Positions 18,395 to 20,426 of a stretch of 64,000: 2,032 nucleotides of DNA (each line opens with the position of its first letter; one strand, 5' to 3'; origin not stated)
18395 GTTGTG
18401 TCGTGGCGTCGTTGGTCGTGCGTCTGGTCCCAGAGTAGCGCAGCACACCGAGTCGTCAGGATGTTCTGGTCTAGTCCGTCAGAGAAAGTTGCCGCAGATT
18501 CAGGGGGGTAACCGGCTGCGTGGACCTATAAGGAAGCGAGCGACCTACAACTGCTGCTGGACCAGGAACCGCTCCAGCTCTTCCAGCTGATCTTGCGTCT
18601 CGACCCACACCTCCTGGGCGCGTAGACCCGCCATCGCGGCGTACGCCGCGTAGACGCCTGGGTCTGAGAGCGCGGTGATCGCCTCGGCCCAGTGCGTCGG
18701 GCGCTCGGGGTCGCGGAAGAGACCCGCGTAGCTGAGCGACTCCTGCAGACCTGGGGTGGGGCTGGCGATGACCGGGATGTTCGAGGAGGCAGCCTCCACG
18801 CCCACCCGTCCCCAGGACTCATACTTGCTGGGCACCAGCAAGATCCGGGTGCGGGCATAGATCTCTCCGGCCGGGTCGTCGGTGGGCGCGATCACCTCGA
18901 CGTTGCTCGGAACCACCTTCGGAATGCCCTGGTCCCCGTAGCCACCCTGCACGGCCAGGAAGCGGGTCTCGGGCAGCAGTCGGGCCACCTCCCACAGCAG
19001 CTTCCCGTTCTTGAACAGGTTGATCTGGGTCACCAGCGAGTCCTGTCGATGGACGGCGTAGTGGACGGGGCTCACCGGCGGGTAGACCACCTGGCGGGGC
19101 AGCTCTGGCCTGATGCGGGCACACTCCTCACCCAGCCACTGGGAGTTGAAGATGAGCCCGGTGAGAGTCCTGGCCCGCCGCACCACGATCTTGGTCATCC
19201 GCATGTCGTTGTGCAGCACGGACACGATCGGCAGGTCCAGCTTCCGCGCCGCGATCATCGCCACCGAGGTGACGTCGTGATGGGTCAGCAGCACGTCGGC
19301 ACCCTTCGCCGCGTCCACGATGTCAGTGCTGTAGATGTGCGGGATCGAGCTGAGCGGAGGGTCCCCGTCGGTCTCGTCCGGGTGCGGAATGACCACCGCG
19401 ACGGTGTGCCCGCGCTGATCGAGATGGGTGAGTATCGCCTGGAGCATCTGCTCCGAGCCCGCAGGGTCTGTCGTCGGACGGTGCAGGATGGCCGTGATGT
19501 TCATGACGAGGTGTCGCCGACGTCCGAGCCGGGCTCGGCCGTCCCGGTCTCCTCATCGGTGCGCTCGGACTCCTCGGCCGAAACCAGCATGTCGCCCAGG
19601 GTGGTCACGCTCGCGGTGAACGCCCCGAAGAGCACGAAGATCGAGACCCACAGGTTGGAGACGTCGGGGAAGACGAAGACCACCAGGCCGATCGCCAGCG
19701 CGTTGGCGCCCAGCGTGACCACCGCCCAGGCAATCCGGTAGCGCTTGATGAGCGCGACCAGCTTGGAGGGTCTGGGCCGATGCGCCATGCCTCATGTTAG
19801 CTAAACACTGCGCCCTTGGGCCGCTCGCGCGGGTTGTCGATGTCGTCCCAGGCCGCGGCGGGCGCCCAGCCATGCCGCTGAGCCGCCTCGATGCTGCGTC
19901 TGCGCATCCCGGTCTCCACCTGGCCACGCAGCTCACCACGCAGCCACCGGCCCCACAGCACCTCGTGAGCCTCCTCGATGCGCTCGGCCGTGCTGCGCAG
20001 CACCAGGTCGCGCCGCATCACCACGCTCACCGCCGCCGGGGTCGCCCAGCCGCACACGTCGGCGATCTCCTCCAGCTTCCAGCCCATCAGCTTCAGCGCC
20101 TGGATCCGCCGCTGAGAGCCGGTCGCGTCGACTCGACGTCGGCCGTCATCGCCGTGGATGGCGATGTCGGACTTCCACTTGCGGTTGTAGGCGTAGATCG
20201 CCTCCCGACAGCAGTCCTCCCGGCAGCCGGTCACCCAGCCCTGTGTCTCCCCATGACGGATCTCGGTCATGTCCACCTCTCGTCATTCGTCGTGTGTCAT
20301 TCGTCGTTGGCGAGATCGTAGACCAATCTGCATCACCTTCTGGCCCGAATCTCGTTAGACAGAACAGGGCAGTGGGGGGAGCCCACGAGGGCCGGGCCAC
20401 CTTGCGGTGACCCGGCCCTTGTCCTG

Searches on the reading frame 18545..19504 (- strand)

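Call 6: search_protein_families(library=pfam, proteins=[window:18545-19504:-], max_evalue=0.1)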
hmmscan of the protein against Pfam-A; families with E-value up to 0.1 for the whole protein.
window:18545-19504:- (319 aa): 6 families
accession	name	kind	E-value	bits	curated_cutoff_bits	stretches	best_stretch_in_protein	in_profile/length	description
PF13692.12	Glyco_trans_1_4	-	2.7e-10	41.1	27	1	199-279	58-139/142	Glycosyl transferases group 1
PF00534.26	Glycos_transf_1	-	6e-09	36.1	26.4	1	212-279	86-155/172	Glycosyl transferases group 1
PF13439.12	Glyco_transf_4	-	1.8e-08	35.1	28.5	1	16-144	3-166/170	Glycosyltransferase Family 4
PF20706.3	GT4-conflict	-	3.9e-05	23.2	26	1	216-259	279-322/385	Family 4 Glycosyltransferase in conflict systems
PF13524.12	Glyco_trans_1_2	-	0.021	15.2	25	1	210-288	38-121/144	Glycosyl transferase-like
PF13579.12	Glyco_trans_4_4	-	0.052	14.3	29.7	0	16-99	2-103/158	Glycosyl transferase 4-like domain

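Call 9: search_protein_families(library=phrogs, proteins=[window:18545-19504:-], max_evalue=0.01)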
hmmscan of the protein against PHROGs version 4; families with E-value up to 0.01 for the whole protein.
window:18545-19504:- (319 aa): 2 families
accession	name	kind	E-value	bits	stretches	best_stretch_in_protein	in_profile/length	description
phrog_26352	-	unknown function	6.1e-59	200.6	1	1-299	8-319/346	-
phrog_2170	-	moron, auxiliary metabolic gene and host takeover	2e-08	34.7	1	15-275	16-313/374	glycosyltransferase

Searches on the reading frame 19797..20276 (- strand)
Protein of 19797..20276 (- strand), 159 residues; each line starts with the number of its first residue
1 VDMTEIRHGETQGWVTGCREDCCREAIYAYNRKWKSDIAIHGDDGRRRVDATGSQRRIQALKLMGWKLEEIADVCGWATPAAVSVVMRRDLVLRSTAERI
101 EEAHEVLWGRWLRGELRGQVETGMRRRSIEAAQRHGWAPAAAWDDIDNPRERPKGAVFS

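Call 6: search_protein_families(library=pfam, proteins=[window:19797-20276:-], max_evalue=0.1)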
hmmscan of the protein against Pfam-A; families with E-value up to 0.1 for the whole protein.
window:19797-20276:- (159 aa): 0 families

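Call 9: search_protein_families(library=phrogs, proteins=[window:19797-20276:-], max_evalue=0.01)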
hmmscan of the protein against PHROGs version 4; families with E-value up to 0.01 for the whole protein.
window:19797-20276:- (159 aa): 2 families
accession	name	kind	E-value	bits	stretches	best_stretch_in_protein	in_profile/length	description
phrog_1590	-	unknown function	5.7e-16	59.7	1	43-154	115-218/281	-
phrog_645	-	DNA, RNA and nucleotide metabolism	5.6e-06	27.6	1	43-115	13-100/196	Rnase E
